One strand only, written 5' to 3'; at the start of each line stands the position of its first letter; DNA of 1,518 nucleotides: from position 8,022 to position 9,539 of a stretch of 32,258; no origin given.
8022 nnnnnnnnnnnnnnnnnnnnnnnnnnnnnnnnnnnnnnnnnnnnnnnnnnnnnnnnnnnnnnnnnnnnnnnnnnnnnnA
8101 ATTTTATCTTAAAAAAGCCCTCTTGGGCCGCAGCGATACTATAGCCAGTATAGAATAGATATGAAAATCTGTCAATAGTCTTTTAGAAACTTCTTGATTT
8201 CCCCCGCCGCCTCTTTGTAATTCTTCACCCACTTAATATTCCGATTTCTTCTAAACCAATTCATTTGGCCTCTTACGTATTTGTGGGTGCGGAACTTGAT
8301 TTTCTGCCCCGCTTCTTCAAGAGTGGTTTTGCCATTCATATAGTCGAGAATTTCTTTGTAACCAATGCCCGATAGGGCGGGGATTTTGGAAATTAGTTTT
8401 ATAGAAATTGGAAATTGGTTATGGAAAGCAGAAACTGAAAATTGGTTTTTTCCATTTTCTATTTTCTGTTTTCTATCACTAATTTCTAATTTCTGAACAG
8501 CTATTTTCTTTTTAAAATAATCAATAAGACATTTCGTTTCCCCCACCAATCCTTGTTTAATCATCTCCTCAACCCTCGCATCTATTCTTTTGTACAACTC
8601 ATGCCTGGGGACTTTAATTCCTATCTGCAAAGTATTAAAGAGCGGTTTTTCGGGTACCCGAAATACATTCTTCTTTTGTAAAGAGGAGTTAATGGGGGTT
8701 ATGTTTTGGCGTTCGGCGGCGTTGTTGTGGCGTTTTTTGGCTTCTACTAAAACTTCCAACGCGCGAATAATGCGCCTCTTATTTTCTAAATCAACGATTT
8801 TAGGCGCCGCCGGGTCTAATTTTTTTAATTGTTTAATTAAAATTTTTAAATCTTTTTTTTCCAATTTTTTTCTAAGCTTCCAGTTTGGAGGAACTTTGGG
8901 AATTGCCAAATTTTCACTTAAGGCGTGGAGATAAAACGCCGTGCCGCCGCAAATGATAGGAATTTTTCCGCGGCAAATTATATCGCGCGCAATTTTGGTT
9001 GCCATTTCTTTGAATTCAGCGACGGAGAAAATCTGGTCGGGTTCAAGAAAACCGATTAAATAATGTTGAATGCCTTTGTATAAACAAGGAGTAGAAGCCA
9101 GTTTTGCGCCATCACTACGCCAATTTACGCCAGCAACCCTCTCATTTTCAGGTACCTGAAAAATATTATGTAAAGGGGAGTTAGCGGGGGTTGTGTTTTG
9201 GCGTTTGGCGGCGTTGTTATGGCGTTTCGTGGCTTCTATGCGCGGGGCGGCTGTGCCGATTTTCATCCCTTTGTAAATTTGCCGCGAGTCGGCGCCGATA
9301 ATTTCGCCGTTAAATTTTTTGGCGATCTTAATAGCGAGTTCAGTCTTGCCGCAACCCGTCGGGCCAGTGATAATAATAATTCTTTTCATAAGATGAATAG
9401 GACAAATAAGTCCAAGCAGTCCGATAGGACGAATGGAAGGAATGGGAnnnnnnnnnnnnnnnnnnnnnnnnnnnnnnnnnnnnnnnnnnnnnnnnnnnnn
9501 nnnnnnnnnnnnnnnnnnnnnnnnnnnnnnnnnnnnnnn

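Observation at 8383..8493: Second palindromic family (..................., 87-bp core) in-frame in both adjacent tRNA-A37 modification genes miaA and miaB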

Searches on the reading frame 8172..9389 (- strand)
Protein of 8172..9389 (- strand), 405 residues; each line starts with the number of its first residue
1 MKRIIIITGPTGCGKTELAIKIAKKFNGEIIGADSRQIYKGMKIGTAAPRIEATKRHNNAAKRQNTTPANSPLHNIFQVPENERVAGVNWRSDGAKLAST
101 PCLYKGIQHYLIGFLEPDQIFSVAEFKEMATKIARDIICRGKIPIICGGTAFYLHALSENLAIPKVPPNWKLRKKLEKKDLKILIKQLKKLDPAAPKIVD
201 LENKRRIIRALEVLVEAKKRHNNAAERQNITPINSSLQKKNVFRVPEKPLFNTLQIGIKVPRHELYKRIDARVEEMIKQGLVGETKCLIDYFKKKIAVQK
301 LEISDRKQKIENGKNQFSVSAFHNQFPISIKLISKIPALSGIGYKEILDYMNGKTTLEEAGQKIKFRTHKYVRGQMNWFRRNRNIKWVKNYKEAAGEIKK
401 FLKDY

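Call 9: search_protein_families(library=pfam, proteins=[window:8172-9389:-])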
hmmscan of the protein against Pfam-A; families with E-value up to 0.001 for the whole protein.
window:8172-9389:- (405 aa): 3 families
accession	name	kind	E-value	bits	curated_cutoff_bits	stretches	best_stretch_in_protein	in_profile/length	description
PF01715.23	IPPT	-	4.4e-61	207.1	23.6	1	104-381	18-242/243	IPP transferase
PF01745.22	IPT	-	1.1e-05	25.4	20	1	4-51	3-50/233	Isopentenyl transferase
PF13238.12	AAA_18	-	0.00023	22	29.4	0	5-40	1-33/128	AAA domain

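Call 13: search_solved_structures(query=window:8172-9389:-, show_alignments=2)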
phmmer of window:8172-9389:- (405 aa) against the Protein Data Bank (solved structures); distinct sequences matched with E-value up to 0.001: 6.
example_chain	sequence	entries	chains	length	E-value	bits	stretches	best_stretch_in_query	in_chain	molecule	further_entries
2qgn_A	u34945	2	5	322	1.7e-44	155.6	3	105-290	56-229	tRNA delta(2)-isopentenylpyrophosphate transferase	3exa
3d3q_A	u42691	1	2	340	1.9e-43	152.1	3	104-290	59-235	tRNA delta(2)-isopentenylpyrophosphate transferase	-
3crm_A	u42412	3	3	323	8.3e-28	100.6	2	108-288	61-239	tRNA delta(2)-isopentenylpyrophosphate transferase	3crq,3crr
2zm5_A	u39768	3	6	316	7.3e-27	97.5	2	108-218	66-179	tRNA delta(2)-isopentenylpyrophosphate transferase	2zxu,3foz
3eph_A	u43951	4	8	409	1.6e-26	96.4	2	105-294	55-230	tRNA isopentenyltransferase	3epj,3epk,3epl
3a8t_A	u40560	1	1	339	2.8e-11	46.2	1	3-46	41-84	Adenylate isopentenyltransferase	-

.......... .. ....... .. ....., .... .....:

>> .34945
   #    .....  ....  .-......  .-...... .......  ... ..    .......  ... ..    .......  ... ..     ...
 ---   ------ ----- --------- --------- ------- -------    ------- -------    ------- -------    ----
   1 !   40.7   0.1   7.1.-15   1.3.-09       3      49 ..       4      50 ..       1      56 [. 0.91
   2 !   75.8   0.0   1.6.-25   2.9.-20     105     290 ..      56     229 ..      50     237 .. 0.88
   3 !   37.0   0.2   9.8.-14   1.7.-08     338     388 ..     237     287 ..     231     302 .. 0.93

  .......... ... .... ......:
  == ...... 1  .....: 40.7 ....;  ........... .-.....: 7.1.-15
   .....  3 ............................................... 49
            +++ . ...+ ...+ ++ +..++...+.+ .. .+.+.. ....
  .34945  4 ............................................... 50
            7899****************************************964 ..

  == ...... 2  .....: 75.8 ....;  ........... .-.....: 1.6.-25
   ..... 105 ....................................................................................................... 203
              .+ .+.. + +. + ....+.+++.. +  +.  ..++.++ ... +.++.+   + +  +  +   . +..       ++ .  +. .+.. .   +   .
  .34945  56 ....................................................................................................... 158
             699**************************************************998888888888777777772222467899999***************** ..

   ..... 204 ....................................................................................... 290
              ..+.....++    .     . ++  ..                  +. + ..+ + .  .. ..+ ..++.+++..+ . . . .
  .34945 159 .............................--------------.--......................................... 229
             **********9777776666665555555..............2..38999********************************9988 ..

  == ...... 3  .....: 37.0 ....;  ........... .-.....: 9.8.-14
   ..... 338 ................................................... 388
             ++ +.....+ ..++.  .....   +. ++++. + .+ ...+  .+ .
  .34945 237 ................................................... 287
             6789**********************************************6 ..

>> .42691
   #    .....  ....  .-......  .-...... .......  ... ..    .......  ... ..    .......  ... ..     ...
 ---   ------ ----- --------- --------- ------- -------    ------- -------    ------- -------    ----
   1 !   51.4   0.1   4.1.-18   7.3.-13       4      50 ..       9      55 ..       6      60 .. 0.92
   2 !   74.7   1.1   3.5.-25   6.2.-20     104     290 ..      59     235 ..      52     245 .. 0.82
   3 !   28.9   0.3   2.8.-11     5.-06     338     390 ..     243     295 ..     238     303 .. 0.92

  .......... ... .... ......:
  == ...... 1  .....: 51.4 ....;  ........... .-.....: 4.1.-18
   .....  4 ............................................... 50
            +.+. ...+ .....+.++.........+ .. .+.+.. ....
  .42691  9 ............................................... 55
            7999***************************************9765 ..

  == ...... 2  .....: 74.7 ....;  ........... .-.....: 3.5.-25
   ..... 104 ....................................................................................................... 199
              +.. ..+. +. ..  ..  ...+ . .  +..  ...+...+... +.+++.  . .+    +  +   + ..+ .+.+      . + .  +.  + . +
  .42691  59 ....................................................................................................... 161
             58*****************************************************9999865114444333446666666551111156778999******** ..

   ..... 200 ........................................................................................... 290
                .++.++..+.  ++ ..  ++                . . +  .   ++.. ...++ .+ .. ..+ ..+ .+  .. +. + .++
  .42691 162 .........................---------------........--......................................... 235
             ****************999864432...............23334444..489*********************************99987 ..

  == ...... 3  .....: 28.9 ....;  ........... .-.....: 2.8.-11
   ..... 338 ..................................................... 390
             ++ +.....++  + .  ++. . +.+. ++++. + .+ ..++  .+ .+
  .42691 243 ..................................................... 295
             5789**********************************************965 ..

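Call 16: find_encoding_contigs(protein=window:8172-9389:-, flank=10000, max_places=6)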
Protein window:8172-9389:- (405 aa): no gene with exactly this product is on record in the collection.
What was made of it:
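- Tried and rejected: It found no contig on record (call 16), so the rest of the source genome could not be reached.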

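Call 27: find_homologous_proteins(query=window:8172-9389:-, max_evalue=1e-20)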
Query window:8172-9389:- (405 aa): 4692 proteins with E <= 1e-20 among 8000 candidates; the best 120 are listed.
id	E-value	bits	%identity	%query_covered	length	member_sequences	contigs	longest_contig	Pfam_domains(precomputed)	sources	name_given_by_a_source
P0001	2.2e-267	904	100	100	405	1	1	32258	PF01745.23,PF01715.24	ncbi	-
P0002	7.0e-129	448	55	100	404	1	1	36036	PF01745.23,PF01715.24,PF13238.13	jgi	-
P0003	2.2e-113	397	55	99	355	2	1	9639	PF01745.23,PF01715.24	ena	-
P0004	2.2e-111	391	51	100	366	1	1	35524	PF01745.23,PF01715.24,PF13238.13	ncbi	-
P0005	1.1e-108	382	52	100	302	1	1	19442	PF01745.23,PF01715.24,PF13238.13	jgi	jgi:tRNA dimethylallyltransferase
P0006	3.9e-101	357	50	100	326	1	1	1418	PF01745.23,PF01715.24,PF13238.13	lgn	-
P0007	1.7e-81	292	42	100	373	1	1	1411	PF01745.23,PF01715.24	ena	-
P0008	3.2e-79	285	43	100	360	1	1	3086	PF01715.24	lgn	-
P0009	3.7e-78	281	42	99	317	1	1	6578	PF01715.24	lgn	-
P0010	1.8e-76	276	42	99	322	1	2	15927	PF01745.23,PF01715.24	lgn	-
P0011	2.2e-76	275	41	99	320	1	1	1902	PF01745.23,PF01715.24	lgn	-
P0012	3.2e-76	275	41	100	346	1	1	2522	PF01745.23,PF01715.24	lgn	-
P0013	7.8e-76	274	41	99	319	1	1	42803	PF01715.24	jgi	-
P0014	8.4e-76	274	40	100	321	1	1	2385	PF01745.23,PF01715.24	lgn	-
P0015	6.0e-75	271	41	94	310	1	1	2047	PF01745.23,PF01715.24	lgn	-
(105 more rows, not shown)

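Call 30: find_encoding_contigs(protein=P0002, flank=10000, max_places=2)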
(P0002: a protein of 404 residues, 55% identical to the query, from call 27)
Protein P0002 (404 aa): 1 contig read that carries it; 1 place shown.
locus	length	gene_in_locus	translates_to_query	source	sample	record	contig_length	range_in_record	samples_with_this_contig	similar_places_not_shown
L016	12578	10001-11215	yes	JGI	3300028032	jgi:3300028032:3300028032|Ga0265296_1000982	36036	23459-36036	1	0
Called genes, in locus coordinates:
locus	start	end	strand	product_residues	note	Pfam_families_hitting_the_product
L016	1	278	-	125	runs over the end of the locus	PF04519:Bactofilin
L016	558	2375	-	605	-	PF03485:Arg_tRNA_synt_N, PF00750:tRNA-synt_1d, PF05746:DALR_1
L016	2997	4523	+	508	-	PF12072:RNase_Y_N, PF00013:KH_1, PF22891:KH_PNO1_2nd (weak), PF01966:HD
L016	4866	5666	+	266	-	PF00149:Metallophos, PF13277:YmdB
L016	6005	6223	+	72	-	PF00216:Bac_DNA_binding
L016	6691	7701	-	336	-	-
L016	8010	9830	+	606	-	PF00919:UPF0004, PF04055:Radical_SAM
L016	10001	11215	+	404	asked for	PF01745:IPT (faint), PF13238:AAA_18 (faint), PF01715:IPPT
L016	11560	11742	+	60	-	PF00584:SecE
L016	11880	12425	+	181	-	PF02357:NusG, PF00467:KOW (weak)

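Call 31: find_encoding_contigs(protein=P0004, flank=10000, max_places=2)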
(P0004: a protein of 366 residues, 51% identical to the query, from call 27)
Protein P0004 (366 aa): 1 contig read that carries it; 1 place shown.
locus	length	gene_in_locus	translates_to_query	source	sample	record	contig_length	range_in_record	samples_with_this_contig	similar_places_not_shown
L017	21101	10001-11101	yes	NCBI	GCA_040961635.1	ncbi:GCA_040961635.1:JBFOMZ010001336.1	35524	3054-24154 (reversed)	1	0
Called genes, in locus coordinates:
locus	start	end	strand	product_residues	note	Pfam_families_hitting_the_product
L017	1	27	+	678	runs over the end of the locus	PF13191:AAA_16 (faint), PF06068:TIP49 (weak), PF00004:AAA, PF07728:AAA_5 (faint), PF17862:AAA_lid_3, PF01434:Peptidase_M41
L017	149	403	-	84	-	-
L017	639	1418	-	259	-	PF00781:DAGK_cat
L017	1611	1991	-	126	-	PF04519:Bactofilin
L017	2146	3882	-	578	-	PF03485:Arg_tRNA_synt_N, PF00750:tRNA-synt_1d, PF05746:DALR_1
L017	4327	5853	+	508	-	PF12072:RNase_Y_N, PF22891:KH_PNO1_2nd (weak), PF00013:KH_1, PF08668:HDOD (faint), PF01966:HD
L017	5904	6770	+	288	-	PF00149:Metallophos, PF13277:YmdB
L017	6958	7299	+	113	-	PF00216:Bac_DNA_binding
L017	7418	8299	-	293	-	-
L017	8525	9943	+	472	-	PF00919:UPF0004, PF04055:Radical_SAM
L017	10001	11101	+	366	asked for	PF01745:IPT (faint), PF13238:AAA_18 (faint), PF01715:IPPT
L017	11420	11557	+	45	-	PF00584:SecE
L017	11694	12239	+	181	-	PF02357:NusG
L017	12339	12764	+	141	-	PF03946:Ribosomal_L11_N, PF00298:Ribosomal_L11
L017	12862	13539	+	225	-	PF00687:Ribosomal_L1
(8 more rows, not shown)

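Call 32: find_encoding_contigs(protein=P0005, flank=10000, max_places=2)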
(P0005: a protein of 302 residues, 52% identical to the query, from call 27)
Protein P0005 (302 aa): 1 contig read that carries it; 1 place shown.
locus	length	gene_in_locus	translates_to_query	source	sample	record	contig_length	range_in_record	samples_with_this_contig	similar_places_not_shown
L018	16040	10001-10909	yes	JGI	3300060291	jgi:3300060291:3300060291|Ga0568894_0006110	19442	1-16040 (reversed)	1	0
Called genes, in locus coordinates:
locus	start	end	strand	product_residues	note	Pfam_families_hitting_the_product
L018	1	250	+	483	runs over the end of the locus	-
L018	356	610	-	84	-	-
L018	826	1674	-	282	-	PF00781:DAGK_cat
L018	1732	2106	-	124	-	PF04519:Bactofilin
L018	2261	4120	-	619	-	PF03485:Arg_tRNA_synt_N, PF00750:tRNA-synt_1d, PF05746:DALR_1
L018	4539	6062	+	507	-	PF12072:RNase_Y_N, PF26594:KH_NusA_2nd (faint), PF00013:KH_1, PF22891:KH_PNO1_2nd (weak), PF08668:HDOD (faint), PF01966:HD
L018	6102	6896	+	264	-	PF00149:Metallophos, PF13277:YmdB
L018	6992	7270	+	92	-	PF00216:Bac_DNA_binding, PF18291:HU-HIG (weak)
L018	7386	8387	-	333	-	-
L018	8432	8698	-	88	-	-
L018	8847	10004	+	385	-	PF00919:UPF0004, PF04055:Radical_SAM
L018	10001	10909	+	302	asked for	PF01745:IPT (weak), PF13238:AAA_18 (faint), PF01715:IPPT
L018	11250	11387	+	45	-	PF00584:SecE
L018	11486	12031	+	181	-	PF02357:NusG, PF00467:KOW (weak)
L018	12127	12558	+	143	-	PF03946:Ribosomal_L11_N, PF00298:Ribosomal_L11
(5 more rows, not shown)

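Call 33: find_encoding_contigs(protein=P0003, flank=10000, max_places=2)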
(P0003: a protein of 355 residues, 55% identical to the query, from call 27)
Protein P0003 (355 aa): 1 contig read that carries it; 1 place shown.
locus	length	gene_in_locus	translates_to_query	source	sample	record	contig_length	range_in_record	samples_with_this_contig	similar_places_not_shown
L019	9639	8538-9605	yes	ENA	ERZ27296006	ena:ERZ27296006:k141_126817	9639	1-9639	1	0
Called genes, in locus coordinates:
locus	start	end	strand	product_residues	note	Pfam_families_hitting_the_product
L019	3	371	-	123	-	?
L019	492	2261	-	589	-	-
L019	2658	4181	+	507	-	PF12072:RNase_Y_N, PF26594:KH_NusA_2nd (weak), PF00013:KH_1, PF22891:KH_PNO1_2nd (weak), PF01966:HD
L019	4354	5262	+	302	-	PF00149:Metallophos, PF13277:YmdB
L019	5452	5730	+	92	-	PF00216:Bac_DNA_binding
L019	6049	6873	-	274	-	-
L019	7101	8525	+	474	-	PF00919:UPF0004, PF04055:Radical_SAM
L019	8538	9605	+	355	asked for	PF01745:IPT (weak), PF01715:IPPT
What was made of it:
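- Comparable in-frame inserts occur in independent assemblies from NCBI, JGI and ENA (calls 30-33).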

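Call 37: list_cluster_members(proteins=[P0001, P0004])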
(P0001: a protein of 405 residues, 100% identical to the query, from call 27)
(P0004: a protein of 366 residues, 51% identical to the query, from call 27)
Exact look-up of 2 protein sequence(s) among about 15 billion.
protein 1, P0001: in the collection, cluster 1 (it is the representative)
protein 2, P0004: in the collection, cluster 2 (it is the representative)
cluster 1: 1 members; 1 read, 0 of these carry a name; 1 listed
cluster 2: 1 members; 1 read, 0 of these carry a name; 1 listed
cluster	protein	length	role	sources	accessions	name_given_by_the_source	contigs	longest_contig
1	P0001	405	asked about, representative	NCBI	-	-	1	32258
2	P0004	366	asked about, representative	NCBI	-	-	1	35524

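Call 61: predict_structure(alignment_id=A5)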
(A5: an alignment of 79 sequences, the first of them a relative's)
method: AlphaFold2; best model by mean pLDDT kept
length: 405 residues; sequences in the alignment: 79
mean_pLDDT: 82.8   pTM: 0.79
mean pLDDT of the five models: 82.8, 82.1, 81.2, 79.8, 77.6
residues with pLDDT >= 90: 213; 70-90: 105; 50-70: 39; < 50: 48
segments of 3 or more residues with pLDDT < 50: 56-90, 230-241
pLDDT, mean of each block of 10 residues (from residue 1): 94 96 98 90 86 52 44 46 43 73 94 88 91 96 95 90 84 96 97 88 93 88 60 39 65 97 97 96 94 88 78 57 61 81 95 97 98 93 95 98 87
secondary structure, 60 per line:
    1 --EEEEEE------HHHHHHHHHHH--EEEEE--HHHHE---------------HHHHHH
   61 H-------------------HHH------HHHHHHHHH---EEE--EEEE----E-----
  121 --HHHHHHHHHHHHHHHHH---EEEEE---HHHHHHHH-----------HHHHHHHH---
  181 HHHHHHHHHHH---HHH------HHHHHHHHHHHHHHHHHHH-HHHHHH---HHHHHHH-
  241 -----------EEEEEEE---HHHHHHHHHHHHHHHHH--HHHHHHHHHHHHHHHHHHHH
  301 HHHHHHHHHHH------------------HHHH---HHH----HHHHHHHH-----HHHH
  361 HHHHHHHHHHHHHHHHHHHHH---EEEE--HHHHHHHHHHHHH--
elements in order: E3-8 H15-25 E28-32 H35-38 H55-61 H90-98 E102-104 E107-110 H123-139 E143-147 H151-158 H170-177 H181-191 H204-222 H224-229 H233-239 E252-258 H262-278 H281-311 H330-333 H344-351 H357-381 E385-388 H391-403
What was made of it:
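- On RPE-like protein-coding palindromic repeats (functional class): The AF2 model keeps the MiaA core at pLDDT >90 and models the insert as a helix extension plus coil at pLDDT 57-88 (call 61).
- The insert is a helix extension followed by a coil, and its pLDDT falls from 88 to 57-61 (call 61). AF2 confidence in the insert is mediocre (call 61).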

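Call 74: fold_search(model_id=the predicted structure, library=pdb)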
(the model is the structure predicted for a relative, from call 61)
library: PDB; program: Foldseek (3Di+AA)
matches with E <= 10: 808; with E <= 0.001: 11
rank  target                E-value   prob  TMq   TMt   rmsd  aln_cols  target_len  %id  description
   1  3d3q_A                4.1e-20  1.00  0.52  0.68  11.1       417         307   26  Crystal structure of tRNA delta(2)-isopentenylpyrophosphate transferase (SE0981) from Staphylococcus epidermidis. Nort (released 2008-07-15)
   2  3d3q_B                4.8e-20  1.00  0.52  0.69  10.6       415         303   27  Crystal structure of tRNA delta(2)-isopentenylpyrophosphate transferase (SE0981) from Staphylococcus epidermidis. Nort (released 2008-07-15)
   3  3exa_A                7.0e-20  1.00  0.52  0.69  10.2       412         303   25  Crystal structure of the full-length tRNA isopentenylpyrophosphate transferase (BH2366) from Bacillus halodurans, Nort (released 2008-11-11)
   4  3exa_B                1.5e-19  1.00  0.53  0.70  10.1       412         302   25  Crystal structure of the full-length tRNA isopentenylpyrophosphate transferase (BH2366) from Bacillus halodurans, Nort (released 2008-11-11)
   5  2zm5_A                6.0e-18  1.00  0.61  0.80   5.9       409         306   22  Crystal structure of tRNA modification enzyme MiaA in the complex with tRNA(Phe) (released 2009-04-14)
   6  3foz_A                5.4e-17  1.00  0.60  0.78   6.1       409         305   21  Structure of E. coli Isopentenyl-tRNA transferase in complex with E. coli tRNA(Phe) (released 2009-01-20)
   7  3foz_B                1.1e-16  1.00  0.61  0.79   6.6       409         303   22  Structure of E. coli Isopentenyl-tRNA transferase in complex with E. coli tRNA(Phe) (released 2009-01-20)
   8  2qgn                  6.4e-15  1.00  0.52  0.85   4.0       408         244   22  Crystal structure of tRNA isopentenylpyrophosphate transferase (BH2366) from Bacillus halodurans, Northeast Structural G (released 2007-07-17)
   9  3eph_A                2.5e-13  1.00  0.54  0.55   7.1       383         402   23  Crystallographic snapshots of eukaryotic dimethylallyltransferase acting on tRNA: Insight into tRNA recognition and re (released 2008-11-04)
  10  3crm                  4.7e-12  1.00  0.46  0.78   7.1       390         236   18  Structure of tRNA Dimethylallyltransferase: RNA Modification through a Channel (released 2008-04-29)
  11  3a8t                  2.1e-07  1.00  0.44  0.60   9.6       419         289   15  Plant adenylate isopentenyltransferase in complex with ATP (released 2009-12-29)
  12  2ze5                  1.3e-02  0.91  0.22  0.37  20.6       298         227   15  Crystal Structure of adenosine phosphate-isopentenyltransferase (released 2008-02-05)
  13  2ze7                  2.0e-02  0.89  0.21  0.36  16.9       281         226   13  Crystal Structure of adenosine phosphate-isopentenyltransferase complexed with zinc ion and substrate analog, DMASPP (released 2008-02-05)
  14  5ycc_A                2.8e-02  0.44  0.14  0.27  17.9       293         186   10  Crystal structure of Notothenia coriiceps adenylate kinase variant (released 2018-09-12)
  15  5x6l_A                3.9e-02  0.38  0.14  0.26  17.9       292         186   11  Crystal structure of Notothenia coriiceps adenylate kinase variant (released 2018-02-28)
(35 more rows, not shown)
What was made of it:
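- The core matches solved MiaA structures (call 74).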

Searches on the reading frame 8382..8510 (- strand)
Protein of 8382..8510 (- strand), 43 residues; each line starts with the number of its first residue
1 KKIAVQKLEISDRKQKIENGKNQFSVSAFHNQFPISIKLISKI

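Call 49: search_protein_representatives(alignment_id=A4)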
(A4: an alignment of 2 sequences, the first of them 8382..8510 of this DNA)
Query: 2 sequences, 43 profile positions. Proteins with E-value up to 0.001 (for the whole library): 3; up to 1e-10: 0; up to 1e-30: 0. The best 3 are listed.
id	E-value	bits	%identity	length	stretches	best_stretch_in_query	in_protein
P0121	1.3e-05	41.3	-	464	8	13-26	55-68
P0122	1.7e-04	37.7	-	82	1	4-37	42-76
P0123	8.9e-04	35.4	-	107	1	3-41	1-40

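Call 51: find_homologous_proteins(query=A4, max_evalue=10)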
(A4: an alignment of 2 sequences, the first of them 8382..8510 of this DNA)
Query A4 (2 sequences): no candidate shares three 5-residue words with the query. No homologue found.
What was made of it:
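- The peptide census found no further host proteins (calls 49, 51), although those searches were poorly suited to the task.
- Tried and rejected: The same profile found nothing (call 51).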
